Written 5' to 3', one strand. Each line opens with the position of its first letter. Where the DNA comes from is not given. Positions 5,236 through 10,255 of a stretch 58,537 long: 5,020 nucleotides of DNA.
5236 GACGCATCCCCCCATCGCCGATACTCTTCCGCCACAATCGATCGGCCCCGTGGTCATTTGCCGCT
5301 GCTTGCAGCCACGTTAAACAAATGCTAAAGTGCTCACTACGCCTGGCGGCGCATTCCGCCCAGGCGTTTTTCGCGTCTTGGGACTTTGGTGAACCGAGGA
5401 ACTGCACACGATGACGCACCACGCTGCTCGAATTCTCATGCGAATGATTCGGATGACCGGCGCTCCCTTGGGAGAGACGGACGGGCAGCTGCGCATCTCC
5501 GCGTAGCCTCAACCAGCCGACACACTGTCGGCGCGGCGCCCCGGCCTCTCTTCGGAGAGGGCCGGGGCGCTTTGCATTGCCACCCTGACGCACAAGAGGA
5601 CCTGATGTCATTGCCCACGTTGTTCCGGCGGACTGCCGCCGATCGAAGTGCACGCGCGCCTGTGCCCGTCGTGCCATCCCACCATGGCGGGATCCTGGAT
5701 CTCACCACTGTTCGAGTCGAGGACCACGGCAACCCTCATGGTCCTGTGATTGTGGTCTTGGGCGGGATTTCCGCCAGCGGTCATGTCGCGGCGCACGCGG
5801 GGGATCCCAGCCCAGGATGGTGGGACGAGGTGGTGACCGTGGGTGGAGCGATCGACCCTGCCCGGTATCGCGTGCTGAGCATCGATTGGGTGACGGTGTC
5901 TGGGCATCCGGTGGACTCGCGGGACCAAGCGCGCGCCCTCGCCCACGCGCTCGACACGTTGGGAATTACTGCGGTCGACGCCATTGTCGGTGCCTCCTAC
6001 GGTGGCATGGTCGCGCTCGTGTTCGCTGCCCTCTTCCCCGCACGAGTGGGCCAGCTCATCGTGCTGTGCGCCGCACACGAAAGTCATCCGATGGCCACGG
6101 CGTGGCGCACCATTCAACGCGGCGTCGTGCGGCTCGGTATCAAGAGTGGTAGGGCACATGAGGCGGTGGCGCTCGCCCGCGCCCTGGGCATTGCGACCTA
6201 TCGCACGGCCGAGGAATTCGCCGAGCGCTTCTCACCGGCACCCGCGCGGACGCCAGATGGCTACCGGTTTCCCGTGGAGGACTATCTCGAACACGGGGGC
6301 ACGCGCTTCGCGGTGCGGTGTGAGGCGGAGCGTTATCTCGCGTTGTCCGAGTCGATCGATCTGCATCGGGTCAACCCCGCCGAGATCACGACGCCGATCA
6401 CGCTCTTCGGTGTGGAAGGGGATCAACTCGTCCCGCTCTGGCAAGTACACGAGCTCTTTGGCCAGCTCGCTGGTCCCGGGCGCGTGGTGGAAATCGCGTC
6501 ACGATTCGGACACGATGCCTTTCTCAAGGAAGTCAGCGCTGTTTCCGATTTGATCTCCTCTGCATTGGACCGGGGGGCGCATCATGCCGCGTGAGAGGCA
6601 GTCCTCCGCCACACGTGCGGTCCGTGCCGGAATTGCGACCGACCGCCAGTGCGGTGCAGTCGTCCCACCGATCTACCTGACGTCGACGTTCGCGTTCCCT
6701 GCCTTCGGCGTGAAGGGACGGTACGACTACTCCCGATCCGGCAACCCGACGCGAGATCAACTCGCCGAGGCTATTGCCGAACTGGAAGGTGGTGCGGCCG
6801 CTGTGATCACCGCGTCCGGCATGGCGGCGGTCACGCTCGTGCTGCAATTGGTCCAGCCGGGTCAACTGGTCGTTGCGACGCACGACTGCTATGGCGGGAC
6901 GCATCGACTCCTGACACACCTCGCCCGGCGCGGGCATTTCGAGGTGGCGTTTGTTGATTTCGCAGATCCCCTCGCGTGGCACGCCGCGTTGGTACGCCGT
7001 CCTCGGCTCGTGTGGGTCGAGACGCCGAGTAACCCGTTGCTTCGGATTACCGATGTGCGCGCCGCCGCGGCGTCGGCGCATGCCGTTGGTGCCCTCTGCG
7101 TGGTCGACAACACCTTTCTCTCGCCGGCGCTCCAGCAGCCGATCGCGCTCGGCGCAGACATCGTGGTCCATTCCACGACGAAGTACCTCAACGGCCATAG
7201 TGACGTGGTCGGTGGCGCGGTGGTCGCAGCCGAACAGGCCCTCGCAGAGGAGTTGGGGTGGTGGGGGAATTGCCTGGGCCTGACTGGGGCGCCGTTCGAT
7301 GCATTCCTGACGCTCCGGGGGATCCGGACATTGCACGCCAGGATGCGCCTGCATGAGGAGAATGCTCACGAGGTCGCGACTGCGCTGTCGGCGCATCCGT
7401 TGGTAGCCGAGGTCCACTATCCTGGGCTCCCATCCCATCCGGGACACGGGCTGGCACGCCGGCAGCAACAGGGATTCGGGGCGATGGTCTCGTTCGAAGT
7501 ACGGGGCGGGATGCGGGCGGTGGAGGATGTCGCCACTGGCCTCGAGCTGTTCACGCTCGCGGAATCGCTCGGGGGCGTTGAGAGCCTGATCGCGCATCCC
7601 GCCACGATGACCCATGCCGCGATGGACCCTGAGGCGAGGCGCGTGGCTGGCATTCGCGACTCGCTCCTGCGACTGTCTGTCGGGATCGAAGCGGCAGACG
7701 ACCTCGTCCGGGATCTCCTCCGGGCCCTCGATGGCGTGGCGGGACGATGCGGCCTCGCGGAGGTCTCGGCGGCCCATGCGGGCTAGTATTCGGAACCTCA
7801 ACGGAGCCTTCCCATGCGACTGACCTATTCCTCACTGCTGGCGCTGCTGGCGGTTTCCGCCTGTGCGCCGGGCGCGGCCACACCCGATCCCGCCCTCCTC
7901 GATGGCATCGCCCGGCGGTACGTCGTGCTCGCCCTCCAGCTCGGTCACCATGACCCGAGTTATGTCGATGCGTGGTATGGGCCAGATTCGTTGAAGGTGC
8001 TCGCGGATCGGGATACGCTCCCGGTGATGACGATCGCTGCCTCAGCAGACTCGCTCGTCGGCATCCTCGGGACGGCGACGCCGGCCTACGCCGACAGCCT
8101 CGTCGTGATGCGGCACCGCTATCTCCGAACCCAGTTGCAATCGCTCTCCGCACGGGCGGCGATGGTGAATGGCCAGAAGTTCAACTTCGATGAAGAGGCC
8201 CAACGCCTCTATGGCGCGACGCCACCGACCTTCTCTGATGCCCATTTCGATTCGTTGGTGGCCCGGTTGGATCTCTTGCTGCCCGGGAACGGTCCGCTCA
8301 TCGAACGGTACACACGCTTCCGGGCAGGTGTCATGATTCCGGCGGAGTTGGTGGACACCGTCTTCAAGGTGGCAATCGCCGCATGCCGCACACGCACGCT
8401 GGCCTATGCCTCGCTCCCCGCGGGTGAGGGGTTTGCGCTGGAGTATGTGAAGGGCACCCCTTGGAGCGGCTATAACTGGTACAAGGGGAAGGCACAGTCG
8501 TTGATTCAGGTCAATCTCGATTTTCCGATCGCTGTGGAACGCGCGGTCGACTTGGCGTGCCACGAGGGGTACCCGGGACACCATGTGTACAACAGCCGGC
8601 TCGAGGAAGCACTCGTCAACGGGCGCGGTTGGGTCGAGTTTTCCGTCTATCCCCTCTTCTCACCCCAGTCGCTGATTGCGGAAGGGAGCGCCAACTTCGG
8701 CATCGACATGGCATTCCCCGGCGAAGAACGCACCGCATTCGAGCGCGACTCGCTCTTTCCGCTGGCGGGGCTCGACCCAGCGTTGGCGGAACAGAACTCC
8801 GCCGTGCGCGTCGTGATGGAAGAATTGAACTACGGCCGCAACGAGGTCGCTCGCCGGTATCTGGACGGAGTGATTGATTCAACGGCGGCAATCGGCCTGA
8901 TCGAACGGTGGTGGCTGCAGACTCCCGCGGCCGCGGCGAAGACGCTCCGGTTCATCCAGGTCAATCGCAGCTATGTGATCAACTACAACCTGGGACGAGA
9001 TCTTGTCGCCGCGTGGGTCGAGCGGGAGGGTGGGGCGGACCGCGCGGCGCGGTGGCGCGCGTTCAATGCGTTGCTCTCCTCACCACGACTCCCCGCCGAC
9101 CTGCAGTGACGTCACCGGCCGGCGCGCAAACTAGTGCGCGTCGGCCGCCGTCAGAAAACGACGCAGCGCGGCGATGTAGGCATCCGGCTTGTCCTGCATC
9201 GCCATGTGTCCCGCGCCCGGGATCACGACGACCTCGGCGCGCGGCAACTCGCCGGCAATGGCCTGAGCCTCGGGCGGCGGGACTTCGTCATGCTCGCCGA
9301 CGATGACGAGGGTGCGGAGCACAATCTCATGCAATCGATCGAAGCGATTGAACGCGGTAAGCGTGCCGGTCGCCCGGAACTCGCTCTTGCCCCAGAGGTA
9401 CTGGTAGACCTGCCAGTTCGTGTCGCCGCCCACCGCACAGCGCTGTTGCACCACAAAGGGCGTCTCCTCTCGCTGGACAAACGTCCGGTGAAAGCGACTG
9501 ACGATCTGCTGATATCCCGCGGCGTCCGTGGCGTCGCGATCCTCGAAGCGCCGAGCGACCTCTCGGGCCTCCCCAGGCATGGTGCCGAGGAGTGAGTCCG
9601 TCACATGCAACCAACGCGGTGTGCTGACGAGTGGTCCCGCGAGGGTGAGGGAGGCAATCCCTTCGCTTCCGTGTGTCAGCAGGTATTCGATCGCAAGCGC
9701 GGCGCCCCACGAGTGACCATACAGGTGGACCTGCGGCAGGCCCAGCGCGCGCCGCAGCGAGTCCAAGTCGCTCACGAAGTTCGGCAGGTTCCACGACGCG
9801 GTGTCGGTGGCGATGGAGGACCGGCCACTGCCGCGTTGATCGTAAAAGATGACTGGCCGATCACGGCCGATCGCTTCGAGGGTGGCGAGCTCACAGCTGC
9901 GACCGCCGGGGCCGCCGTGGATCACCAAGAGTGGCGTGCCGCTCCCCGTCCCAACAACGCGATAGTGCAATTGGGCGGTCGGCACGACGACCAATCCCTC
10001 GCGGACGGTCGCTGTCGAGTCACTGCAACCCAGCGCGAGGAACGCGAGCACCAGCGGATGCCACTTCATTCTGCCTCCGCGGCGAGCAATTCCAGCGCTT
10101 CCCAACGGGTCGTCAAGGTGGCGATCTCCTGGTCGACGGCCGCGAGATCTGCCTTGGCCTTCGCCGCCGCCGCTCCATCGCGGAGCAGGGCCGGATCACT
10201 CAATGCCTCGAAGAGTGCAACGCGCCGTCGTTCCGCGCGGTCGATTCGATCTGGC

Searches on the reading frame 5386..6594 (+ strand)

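Call 45: search_protein_families(library=pfam, proteins=[window:5386-6594:+], max_evalue=0.00001)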
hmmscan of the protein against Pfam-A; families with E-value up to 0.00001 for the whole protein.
window:5386-6594:+ (402 aa): 1 family
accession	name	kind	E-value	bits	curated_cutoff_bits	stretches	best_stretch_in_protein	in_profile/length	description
PF00561.26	Abhydrolase_1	-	2.7e-13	50.6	25.8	1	120-381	1-243/245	alpha/beta hydrolase fold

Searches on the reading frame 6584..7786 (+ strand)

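Call 45: search_protein_families(library=pfam, proteins=[window:6584-7786:+], max_evalue=0.00001)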
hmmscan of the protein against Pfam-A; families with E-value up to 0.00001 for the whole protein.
window:6584-7786:+ (400 aa): 1 family
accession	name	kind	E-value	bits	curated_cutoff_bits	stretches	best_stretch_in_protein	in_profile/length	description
PF01053.26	Cys_Met_Meta_PP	-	7.4e-142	472.8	27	1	10-382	2-380/381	Cys/Met metabolism PLP-dependent enzyme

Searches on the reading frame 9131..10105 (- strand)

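Call 45: search_protein_families(library=pfam, proteins=[window:9131-10105:-], max_evalue=0.00001)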
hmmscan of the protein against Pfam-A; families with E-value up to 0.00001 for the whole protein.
window:9131-10105:- (324 aa): 3 families
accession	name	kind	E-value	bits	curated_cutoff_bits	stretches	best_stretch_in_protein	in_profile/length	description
PF00561.26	Abhydrolase_1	-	6.9e-29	101.7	25.8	1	58-307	2-245/245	alpha/beta hydrolase fold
PF12697.13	Abhydrolase_6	-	2.3e-22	81.1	26.3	1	59-313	1-217/217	Alpha/beta hydrolase family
PF12146.15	Hydrolase_4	-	9.1e-13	48.5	27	1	84-164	33-115/239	Serine aminopeptidase, S33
